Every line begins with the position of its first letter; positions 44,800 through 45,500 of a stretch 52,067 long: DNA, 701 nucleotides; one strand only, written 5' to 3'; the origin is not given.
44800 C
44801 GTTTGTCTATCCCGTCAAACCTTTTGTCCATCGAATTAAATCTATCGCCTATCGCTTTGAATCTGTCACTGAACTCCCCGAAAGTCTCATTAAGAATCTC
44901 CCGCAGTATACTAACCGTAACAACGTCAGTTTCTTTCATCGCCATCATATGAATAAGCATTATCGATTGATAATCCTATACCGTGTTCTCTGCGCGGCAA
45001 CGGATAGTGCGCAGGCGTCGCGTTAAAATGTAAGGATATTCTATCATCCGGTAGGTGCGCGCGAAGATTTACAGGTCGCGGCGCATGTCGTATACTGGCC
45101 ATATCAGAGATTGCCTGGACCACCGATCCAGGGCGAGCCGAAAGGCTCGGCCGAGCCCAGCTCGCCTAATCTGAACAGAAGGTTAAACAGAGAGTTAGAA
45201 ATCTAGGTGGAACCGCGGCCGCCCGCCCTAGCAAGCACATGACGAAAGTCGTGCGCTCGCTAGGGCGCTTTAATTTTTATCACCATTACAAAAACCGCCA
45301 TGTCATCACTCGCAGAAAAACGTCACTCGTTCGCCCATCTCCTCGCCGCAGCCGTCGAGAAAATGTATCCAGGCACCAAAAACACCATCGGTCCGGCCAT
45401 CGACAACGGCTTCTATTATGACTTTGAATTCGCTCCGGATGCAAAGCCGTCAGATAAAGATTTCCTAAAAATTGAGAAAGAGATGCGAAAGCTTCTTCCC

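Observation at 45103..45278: Atypical T-box riboswitch: transcriptional, Thr-specific, apparent ultrashort Stem I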

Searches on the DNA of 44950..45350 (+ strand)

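Call 4: search_rna_families(source=window, start=44950, end=45350, threshold=evalue, max_evalue=10, show_alignments=5)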
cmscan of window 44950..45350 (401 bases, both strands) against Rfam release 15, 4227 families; matches with E-value up to 10: 3.
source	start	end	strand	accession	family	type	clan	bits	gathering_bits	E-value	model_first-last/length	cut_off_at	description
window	45101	45233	+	RF00230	T-box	Cis-reg; leader;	-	18.5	93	0.048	1-219/219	no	T-box leader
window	45263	45336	-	RF01651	ceN69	Gene; snRNA; snoRNA; CD-box;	-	14.2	45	6.8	1-107/107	no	Caenorhabditis snoRNA ceN69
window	45260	45313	-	RF01150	sR11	Gene; snRNA; snoRNA; CD-box;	-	12.4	39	8.1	1-57/57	no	Small nucleolar RNA sR11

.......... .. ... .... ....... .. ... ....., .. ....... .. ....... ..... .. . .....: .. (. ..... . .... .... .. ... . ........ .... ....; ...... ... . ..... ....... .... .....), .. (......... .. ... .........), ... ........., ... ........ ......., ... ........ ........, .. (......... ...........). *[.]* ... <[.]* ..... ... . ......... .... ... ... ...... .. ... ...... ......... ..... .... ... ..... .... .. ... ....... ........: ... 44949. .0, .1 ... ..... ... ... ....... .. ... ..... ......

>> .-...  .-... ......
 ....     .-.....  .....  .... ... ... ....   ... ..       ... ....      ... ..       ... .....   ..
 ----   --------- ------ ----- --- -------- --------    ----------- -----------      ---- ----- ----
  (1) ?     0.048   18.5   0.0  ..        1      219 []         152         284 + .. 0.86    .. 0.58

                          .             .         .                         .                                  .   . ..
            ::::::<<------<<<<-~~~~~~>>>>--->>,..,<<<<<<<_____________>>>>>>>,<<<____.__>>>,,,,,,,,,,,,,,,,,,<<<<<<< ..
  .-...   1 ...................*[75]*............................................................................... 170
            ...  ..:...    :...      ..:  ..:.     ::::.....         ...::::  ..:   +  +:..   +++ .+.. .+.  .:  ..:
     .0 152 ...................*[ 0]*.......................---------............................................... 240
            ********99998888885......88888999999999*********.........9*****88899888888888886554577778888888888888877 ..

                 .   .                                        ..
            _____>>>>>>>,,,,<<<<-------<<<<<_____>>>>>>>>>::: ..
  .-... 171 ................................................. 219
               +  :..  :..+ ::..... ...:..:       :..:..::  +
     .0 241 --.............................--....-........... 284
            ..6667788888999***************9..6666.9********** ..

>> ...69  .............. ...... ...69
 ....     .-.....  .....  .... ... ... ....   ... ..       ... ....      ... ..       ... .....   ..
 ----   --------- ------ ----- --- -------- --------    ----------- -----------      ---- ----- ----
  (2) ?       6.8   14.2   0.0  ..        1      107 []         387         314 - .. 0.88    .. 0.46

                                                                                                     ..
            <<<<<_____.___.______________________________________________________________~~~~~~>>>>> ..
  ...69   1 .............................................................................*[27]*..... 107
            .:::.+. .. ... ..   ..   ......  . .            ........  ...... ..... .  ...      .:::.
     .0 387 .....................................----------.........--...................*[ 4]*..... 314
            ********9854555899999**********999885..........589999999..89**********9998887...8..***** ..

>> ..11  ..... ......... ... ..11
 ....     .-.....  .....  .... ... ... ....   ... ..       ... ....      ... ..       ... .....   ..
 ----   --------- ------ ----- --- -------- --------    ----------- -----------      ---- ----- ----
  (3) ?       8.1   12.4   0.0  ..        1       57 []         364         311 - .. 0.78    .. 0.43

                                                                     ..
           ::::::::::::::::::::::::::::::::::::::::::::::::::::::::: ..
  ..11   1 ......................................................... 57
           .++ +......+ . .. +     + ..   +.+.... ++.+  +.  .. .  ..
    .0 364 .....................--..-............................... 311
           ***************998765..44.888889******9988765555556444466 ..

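Call 46: build_rna_model(alignment_id=A3, structure=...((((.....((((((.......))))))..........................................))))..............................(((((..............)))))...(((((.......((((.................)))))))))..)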
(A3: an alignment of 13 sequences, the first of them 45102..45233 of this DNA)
Model R1 built from alignment A3 (13 sequences, 178 columns); structure: as given.
model positions 127; base pairs 24; branch points 2; effective number of sequences 2.75; information 0.59 bits per position. Calibrated on 0.2 Mb of random sequence (short: E-values are rough).
structure used (alignment columns):
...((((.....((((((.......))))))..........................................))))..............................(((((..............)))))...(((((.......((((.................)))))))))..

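Call 47: search_with_rna_model(model_id=R1, sources=[window, L001, L002, L003, L004, L005, L006, L007, L008, L009, L010, L011, L012, L013, L014, L015, L016, L017, L018, L019, L020, L021, L022, L023, L024, L025, L026, L027, L028, L029, L030, L031, L032, L033, L034, L035, L036, L037, L038, L039, L040, L041, L042, L043, L044, L045, L046, L047, L048, L049, L050, L051, L052, L053, L054, L055, L056, L057, L058, L059, L060, L061, L062, L063, L064, L065, L066, L067, L068, L069, L070, L071, L072, L073, L074, L075, L076], max_evalue=1)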
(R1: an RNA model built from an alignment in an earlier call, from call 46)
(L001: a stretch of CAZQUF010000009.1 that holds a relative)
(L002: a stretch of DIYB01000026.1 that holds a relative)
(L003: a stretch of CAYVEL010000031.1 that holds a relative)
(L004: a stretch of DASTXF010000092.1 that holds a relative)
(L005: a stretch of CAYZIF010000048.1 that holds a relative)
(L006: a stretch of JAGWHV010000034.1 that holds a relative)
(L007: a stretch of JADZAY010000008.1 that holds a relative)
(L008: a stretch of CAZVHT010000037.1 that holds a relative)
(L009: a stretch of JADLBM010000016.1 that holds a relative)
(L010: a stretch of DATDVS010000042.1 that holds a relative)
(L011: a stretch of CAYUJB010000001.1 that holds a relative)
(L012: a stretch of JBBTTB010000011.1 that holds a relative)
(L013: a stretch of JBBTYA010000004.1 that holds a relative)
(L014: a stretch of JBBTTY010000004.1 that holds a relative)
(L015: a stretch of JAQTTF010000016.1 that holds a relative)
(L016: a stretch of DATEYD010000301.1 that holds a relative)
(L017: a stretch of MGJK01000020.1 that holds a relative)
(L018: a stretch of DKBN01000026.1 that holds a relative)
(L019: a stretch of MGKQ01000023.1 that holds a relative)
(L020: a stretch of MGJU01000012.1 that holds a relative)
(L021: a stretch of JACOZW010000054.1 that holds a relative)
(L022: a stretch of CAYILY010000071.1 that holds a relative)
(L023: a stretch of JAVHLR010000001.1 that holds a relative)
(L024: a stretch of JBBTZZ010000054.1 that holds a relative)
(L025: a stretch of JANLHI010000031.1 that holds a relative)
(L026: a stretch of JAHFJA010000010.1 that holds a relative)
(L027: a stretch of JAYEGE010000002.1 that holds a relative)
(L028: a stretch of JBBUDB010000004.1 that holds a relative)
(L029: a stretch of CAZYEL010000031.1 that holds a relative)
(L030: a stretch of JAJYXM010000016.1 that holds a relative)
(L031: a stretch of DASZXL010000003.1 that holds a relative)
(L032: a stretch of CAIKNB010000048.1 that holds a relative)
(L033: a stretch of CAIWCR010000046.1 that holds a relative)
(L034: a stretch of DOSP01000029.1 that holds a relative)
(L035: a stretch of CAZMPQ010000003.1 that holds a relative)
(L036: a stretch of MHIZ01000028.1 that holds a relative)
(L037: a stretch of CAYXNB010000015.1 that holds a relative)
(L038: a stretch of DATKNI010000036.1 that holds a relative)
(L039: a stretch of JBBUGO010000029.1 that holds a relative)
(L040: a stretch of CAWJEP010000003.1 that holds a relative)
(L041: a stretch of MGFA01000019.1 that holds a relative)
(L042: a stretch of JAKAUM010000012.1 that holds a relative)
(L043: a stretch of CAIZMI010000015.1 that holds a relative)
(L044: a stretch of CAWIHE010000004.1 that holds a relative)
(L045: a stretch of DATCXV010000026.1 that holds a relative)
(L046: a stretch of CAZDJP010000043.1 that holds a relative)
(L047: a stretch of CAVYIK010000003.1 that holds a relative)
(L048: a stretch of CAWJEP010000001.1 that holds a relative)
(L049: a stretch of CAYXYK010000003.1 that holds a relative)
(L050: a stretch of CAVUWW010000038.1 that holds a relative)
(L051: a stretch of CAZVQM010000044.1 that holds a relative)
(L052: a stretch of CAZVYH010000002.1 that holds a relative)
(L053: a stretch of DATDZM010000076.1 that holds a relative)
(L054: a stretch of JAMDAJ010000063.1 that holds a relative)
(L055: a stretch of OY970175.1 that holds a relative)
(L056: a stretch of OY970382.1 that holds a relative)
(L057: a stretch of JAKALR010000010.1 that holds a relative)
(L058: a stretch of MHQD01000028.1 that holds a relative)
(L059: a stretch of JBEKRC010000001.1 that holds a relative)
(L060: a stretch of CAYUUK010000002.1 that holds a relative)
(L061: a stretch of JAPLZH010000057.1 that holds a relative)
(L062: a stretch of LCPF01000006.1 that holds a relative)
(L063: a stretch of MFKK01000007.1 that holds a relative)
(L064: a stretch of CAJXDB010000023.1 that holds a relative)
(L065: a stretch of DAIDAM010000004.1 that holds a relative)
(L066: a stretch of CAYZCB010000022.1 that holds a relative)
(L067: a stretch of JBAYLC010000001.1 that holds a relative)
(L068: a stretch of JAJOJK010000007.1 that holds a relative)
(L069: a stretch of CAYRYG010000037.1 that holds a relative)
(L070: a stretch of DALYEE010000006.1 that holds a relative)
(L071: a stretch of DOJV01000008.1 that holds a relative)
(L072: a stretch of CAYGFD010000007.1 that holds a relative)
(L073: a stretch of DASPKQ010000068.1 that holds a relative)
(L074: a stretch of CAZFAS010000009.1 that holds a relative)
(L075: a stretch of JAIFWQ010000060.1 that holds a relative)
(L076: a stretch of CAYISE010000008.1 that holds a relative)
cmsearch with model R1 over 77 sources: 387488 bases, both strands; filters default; matches with E-value up to 1: 20.
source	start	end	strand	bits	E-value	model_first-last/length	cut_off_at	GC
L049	1306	1430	+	108.7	6.2e-25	1-127/127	no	0.56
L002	1321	1438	+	105.5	3.9e-24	1-127/127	no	0.55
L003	1236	1368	+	98.1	2.9e-22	1-127/127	no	0.41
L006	1284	1430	+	97.5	4.2e-22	1-127/127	no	0.61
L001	1288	1416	+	96.1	9e-22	1-127/127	no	0.58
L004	1317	1439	+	95.4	1.4e-21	1-127/127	no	0.59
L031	1286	1421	+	95.2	1.5e-21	1-127/127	no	0.62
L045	1308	1433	+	94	3.1e-21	1-127/127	no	0.62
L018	1296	1440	+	92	1e-20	1-127/127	no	0.58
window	45102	45233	+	88.3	8.3e-20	1-127/127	no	0.58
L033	1265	1405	+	85.1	5.4e-19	1-127/127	no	0.48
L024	1280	1382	+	35.5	1.5e-06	1-127/127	no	0.58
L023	1286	1421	+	31.6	1.5e-05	1-127/127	no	0.57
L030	1293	1424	+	31.1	1.9e-05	1-127/127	no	0.55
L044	1160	1302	+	31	2.1e-05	1-127/127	no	0.61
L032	1277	1390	+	27.5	0.00015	1-127/127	no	0.53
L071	1281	1420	+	23.9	0.0013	1-127/127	no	0.48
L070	1322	1443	+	19.4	0.017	1-127/127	no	0.45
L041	1339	1460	+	18.8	0.024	1-127/127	no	0.68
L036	429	561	+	12.7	0.81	1-127/127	no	0.44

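Call 48: search_with_rna_model(model_id=R1, sources=[L077, L078, L079, L080, L081, L082, L083, L084, L085, L086, L087, L088, L089, L090, L091, L092, L093, L094, L095, L096, L097, L098, L099, L100, L101, L102, L103, L104, L105, L106, L107, L108, L109, L110, L111, L112, L113, L114, L115, L116, L117, L118, L119, L120, L121, L122, L123, L124, L125, L126, L127, L128, L129, L130, L131, L132, L133, L134, L135, L136, L137, L138, L139, L140, L141, L142, L143, L144, L145, L146, L147, L148, L149, L150, L151, L152, L153, L154, L155, L156], max_evalue=1)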
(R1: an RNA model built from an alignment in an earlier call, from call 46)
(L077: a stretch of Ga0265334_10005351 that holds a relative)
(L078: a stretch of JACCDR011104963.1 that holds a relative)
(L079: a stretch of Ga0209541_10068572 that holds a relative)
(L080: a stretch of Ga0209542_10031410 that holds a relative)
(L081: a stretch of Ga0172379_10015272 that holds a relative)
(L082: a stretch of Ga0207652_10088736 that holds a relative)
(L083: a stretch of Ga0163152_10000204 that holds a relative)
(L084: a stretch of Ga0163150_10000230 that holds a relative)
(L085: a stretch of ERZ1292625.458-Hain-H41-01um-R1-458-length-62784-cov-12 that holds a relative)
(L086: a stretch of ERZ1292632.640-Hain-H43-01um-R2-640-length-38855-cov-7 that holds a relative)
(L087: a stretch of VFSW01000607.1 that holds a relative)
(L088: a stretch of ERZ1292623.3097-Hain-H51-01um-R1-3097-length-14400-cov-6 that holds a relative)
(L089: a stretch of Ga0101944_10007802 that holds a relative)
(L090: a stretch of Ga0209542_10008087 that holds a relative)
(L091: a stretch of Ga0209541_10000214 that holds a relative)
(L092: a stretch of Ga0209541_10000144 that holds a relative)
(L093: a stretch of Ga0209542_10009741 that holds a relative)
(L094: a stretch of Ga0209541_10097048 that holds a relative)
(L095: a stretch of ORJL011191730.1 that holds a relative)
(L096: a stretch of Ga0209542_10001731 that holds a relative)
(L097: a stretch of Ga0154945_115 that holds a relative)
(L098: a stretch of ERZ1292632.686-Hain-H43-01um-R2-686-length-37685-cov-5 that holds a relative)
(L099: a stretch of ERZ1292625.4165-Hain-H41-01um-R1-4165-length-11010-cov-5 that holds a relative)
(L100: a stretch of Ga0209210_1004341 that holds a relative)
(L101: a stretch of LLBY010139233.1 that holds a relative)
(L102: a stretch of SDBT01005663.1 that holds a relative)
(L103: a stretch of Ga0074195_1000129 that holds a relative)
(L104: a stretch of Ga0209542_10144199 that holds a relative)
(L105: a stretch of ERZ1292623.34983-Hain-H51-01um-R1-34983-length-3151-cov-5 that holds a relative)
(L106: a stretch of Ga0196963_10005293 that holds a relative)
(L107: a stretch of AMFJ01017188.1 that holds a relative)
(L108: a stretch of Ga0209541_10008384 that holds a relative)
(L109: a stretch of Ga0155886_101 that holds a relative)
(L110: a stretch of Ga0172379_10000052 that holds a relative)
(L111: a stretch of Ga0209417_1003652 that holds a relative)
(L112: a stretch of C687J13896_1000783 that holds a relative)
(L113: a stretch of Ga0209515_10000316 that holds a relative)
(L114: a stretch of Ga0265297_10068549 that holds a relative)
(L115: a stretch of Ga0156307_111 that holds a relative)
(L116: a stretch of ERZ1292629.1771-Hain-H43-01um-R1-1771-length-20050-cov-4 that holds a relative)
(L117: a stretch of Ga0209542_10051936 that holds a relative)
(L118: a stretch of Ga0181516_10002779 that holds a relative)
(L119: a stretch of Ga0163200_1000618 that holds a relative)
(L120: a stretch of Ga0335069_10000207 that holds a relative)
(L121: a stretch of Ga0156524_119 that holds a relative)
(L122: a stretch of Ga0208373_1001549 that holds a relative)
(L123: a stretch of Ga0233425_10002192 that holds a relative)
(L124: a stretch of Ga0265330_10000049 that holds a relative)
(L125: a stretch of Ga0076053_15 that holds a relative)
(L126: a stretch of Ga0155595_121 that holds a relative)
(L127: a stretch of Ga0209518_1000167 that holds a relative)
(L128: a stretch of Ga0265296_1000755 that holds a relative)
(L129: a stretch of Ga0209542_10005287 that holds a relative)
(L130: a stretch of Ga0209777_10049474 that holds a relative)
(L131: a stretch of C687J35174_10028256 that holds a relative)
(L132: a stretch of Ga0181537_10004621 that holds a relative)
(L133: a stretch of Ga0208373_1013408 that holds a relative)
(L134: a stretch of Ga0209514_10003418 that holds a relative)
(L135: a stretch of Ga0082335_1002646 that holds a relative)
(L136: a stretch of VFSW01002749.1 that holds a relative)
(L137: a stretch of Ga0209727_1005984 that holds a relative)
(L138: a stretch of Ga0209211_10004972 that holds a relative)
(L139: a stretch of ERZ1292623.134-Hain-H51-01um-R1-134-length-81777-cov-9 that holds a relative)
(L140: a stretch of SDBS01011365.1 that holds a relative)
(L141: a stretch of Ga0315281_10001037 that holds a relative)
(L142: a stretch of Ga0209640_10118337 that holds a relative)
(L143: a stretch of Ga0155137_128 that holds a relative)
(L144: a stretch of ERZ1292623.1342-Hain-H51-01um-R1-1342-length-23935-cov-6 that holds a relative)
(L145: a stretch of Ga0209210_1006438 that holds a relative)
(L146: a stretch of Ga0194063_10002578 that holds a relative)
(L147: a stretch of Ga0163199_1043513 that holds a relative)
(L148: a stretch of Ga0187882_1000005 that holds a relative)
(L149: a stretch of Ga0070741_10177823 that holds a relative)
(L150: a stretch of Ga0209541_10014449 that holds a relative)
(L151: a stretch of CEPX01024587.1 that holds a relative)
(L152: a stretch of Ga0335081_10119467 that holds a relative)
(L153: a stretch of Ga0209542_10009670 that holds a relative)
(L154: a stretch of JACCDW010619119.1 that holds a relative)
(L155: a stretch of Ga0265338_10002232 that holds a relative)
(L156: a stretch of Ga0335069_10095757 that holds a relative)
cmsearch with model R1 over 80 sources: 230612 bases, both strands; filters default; matches with E-value up to 1: 12.
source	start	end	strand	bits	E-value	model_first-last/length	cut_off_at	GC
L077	488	616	+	96.1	5.3e-22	1-127/127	no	0.58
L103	511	639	+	95.3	8.7e-22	1-127/127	no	0.43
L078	526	642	+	85.8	2.1e-19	1-127/127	no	0.5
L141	412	530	+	47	1.2e-09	1-127/127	no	0.53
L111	481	620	+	23.9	0.00077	1-127/127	no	0.48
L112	481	620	+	23.9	0.00077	1-127/127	no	0.48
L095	455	641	+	19.9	0.0074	1-127/127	no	0.42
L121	539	660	+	18.8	0.014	1-127/127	no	0.68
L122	539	660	+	18.8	0.014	1-127/127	no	0.68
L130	498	606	+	18.2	0.02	1-127/127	no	0.6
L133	555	624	+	16.1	0.068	1-127/127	no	0.51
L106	484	599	+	14.1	0.21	1-127/127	no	0.54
